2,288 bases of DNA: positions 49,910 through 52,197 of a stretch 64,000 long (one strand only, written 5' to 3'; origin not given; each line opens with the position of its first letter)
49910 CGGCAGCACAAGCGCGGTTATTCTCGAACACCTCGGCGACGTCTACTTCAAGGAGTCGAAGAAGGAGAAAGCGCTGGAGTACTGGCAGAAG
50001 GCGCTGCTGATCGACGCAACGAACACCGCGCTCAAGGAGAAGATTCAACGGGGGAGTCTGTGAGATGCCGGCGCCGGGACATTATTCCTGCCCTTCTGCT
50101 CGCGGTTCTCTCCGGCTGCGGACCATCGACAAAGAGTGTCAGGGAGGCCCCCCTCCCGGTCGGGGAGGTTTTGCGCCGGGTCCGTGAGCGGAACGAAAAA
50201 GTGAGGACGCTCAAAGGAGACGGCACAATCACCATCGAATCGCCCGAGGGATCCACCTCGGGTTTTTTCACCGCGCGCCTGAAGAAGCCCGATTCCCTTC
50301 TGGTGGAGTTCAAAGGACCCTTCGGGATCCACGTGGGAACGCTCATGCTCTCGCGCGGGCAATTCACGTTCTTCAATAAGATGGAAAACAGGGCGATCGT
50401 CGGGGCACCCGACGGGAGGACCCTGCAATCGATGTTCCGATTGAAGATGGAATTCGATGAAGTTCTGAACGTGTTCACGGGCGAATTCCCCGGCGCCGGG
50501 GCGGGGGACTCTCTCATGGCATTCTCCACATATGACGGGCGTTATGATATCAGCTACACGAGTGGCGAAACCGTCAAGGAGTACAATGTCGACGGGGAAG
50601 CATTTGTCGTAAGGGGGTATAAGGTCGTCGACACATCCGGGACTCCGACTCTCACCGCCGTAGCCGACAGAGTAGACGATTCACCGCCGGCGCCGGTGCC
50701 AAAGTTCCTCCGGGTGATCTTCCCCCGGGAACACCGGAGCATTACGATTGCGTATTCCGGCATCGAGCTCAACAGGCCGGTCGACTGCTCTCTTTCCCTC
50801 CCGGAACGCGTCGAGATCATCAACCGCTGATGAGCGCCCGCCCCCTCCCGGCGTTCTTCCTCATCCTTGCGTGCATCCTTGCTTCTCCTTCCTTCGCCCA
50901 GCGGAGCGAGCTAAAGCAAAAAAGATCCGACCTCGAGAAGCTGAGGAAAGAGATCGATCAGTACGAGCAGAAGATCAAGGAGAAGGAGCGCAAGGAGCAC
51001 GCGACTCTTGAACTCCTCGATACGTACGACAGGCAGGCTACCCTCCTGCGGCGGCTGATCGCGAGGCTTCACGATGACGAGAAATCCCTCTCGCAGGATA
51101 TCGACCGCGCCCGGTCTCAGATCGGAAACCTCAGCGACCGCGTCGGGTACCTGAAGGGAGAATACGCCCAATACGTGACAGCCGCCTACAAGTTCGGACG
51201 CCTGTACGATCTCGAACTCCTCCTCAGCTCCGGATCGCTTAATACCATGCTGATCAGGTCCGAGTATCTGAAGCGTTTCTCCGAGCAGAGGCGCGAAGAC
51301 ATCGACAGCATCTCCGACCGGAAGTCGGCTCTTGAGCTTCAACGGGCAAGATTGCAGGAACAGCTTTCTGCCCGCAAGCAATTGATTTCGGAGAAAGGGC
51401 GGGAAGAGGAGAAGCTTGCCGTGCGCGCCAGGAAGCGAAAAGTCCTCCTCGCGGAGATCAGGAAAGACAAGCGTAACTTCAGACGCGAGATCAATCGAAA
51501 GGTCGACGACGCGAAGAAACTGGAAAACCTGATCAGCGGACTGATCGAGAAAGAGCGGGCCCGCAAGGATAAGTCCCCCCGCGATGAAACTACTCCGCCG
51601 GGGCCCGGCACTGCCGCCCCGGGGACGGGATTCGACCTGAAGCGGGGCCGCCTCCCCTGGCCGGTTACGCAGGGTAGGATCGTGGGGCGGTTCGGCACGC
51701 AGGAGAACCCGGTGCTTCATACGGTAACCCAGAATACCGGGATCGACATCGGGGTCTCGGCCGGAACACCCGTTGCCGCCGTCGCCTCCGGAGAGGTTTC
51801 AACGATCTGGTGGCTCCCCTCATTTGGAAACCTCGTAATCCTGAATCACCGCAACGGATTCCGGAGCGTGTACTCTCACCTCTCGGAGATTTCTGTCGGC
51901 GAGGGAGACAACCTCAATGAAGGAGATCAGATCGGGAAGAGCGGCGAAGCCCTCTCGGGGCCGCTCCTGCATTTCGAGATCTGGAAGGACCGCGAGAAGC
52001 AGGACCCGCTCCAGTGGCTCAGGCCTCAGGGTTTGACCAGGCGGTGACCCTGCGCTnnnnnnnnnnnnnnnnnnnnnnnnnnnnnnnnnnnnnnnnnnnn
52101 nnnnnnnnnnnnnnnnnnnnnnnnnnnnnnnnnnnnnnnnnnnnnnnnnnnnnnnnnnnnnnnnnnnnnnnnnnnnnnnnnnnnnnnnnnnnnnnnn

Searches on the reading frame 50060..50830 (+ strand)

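Call 3: search_protein_families(library=pfam, proteins=[window:50060-50830:+], max_evalue=0.01)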
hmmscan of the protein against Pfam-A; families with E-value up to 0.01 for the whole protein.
window:50060-50830:+ (256 aa): 1 family
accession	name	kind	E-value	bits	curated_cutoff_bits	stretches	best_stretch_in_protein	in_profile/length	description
PF14125.13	DUF4292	-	2.4e-16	60.4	23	1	47-252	3-207/209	Domain of unknown function (DUF4292)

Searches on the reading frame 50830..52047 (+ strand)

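Call 3: search_protein_families(library=pfam, proteins=[window:50830-52047:+], max_evalue=0.01)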
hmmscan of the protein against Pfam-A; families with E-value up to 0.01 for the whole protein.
window:50830-52047:+ (405 aa): 1 family
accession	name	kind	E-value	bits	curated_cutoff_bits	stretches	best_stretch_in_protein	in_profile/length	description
PF01551.29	Peptidase_M23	-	1.3e-26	93.1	28.7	1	301-393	2-96/96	Peptidase family M23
